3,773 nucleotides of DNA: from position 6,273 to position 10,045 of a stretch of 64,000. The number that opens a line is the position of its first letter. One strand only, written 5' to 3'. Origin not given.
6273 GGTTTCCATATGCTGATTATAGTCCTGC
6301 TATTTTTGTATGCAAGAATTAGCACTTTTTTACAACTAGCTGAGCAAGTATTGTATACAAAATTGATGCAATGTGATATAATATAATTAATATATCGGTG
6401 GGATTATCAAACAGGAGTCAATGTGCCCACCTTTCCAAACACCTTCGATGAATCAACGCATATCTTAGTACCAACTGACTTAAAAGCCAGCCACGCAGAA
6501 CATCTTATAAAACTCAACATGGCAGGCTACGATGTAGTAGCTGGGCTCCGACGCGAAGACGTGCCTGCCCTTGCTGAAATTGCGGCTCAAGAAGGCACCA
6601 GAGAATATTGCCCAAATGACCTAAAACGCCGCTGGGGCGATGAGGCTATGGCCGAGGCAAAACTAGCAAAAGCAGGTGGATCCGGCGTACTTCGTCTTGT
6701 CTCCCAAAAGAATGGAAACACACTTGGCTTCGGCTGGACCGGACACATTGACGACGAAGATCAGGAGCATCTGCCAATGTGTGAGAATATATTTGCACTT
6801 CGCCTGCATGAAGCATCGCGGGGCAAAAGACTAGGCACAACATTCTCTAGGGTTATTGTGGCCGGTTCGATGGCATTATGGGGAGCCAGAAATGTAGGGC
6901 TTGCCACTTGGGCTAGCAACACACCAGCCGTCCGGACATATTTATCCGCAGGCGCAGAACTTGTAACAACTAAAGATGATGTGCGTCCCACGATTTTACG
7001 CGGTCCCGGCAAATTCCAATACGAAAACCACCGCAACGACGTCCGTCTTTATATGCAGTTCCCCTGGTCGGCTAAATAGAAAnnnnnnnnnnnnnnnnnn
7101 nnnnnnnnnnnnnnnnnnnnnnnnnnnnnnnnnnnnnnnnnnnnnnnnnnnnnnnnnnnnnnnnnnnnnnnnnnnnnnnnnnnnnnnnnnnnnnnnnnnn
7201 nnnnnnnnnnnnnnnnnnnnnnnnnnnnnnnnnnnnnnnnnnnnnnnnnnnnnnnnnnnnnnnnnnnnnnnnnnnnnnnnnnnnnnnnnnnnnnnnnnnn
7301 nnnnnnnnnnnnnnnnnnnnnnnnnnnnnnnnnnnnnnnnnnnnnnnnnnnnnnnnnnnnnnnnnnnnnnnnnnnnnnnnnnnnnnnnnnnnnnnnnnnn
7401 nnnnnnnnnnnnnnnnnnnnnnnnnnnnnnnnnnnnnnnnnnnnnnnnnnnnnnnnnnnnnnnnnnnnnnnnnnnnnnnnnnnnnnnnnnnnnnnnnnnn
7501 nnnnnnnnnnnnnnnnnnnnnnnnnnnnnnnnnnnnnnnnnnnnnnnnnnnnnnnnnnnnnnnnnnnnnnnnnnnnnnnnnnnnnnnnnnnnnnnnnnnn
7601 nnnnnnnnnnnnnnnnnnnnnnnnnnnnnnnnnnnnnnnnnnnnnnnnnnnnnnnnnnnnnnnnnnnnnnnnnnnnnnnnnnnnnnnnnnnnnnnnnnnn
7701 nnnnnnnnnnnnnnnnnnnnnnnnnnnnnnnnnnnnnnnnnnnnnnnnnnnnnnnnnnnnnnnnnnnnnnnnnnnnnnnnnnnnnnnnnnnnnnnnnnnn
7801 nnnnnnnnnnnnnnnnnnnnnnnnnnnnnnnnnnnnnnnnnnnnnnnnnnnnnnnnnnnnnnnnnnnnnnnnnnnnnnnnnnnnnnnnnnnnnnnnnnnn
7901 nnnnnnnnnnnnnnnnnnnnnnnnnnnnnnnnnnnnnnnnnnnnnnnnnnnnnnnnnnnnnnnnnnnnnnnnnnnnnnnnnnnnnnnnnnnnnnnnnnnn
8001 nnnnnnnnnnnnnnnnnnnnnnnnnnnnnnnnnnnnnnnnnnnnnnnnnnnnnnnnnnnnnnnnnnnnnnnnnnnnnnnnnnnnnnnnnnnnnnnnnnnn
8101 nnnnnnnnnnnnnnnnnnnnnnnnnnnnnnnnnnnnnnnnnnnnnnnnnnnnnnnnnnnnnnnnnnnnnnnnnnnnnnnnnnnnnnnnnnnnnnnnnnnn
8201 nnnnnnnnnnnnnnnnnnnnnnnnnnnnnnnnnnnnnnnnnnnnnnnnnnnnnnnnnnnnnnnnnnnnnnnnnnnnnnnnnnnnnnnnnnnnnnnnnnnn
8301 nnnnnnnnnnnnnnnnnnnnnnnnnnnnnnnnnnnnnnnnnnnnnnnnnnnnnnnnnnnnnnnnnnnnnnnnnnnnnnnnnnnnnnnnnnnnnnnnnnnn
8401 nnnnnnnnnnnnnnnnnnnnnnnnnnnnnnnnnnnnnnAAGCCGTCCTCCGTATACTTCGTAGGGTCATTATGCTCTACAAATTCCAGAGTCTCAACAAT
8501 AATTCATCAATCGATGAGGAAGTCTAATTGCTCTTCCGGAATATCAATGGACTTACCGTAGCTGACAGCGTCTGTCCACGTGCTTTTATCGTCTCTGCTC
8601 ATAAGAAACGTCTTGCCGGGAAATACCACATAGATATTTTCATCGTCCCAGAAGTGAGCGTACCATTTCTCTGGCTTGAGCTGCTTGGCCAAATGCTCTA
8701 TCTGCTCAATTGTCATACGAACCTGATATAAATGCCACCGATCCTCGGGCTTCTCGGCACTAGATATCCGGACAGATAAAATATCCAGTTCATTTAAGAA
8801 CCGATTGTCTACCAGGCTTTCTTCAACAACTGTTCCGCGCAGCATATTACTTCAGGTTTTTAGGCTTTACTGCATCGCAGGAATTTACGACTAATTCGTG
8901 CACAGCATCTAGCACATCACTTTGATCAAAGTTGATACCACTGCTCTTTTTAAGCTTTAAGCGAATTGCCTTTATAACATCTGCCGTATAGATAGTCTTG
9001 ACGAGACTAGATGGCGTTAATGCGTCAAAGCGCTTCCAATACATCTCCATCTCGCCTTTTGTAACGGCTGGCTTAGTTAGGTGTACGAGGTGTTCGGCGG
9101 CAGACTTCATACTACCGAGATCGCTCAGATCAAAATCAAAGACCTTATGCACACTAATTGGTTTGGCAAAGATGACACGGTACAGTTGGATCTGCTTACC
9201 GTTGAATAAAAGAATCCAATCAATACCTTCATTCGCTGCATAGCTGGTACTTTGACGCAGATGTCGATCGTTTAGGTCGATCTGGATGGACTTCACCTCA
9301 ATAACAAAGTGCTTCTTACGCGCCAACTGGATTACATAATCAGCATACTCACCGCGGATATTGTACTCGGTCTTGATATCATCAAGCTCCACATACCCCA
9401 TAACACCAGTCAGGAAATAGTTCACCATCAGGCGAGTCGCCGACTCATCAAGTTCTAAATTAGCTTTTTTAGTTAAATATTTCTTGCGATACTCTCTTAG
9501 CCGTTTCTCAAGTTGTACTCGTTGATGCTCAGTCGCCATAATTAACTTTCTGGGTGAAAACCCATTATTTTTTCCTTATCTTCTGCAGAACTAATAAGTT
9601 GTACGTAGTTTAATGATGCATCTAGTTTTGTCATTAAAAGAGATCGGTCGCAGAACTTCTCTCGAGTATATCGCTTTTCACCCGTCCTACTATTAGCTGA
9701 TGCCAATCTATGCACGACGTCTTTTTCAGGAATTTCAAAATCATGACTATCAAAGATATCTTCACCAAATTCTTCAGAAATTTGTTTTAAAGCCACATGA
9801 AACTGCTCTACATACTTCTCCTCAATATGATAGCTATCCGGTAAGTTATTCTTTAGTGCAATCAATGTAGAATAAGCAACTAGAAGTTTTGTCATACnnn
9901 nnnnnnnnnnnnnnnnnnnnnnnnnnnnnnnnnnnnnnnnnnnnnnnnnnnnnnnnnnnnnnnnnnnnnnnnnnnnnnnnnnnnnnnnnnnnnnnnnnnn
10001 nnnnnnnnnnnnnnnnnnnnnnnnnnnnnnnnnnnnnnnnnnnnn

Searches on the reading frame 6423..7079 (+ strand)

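Call 3: search_protein_families(library=pfam, proteins=[window:6423-7079:+], max_evalue=1)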
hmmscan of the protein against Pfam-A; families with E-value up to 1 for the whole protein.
window:6423-7079:+ (218 aa): 2 families
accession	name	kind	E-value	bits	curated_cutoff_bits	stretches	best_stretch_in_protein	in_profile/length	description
PF13302.13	Acetyltransf_3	-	5.5e-05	24.3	25.4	1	42-178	7-137/138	Acetyltransferase (GNAT) domain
PF00583.31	Acetyltransf_1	-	0.014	16.1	20.7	1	71-176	16-114/116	Acetyltransferase (GNAT) family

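Call 45: search_protein_families(library=padloc, proteins=[window:6423-7079:+], max_evalue=1)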
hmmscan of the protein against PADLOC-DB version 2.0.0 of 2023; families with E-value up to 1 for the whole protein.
window:6423-7079:+ (218 aa): 0 families

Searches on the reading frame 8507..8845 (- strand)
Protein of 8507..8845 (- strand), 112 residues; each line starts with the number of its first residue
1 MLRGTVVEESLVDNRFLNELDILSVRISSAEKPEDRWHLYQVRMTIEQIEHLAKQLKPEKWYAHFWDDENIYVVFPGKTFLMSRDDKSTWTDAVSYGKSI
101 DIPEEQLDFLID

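Call 7: search_protein_families(library=ncbifam, proteins=[window:8507-8845:-], max_evalue=1)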
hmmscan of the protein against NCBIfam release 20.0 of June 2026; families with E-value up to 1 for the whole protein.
window:8507-8845:- (112 aa): 1 family
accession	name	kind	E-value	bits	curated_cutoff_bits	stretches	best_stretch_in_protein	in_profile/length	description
NF006980.0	PRK09450.1-5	equivalog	0.018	13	990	1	35-95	113-173/807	class I adenylate cyclase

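Call 45: search_protein_families(library=padloc, proteins=[window:8507-8845:-], max_evalue=1)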
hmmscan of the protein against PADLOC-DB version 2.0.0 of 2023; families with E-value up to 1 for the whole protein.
window:8507-8845:- (112 aa): 0 families

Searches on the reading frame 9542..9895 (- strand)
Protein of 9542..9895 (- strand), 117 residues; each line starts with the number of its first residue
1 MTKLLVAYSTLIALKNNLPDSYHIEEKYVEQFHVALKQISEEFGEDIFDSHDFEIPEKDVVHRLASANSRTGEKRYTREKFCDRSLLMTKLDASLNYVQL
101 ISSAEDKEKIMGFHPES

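Call 7: search_protein_families(library=ncbifam, proteins=[window:9542-9895:-], max_evalue=1)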
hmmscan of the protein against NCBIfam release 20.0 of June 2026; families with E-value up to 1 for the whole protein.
window:9542-9895:- (117 aa): 1 family
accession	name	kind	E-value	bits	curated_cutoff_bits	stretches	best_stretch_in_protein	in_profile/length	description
NF040724.1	GpgS_Meth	equivalog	0.093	11.5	700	1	13-57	335-376/402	glucosyl-3-phosphoglycerate synthase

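Call 45: search_protein_families(library=padloc, proteins=[window:9542-9895:-], max_evalue=1)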
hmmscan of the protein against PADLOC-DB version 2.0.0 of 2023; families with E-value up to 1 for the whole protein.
window:9542-9895:- (117 aa): 0 families
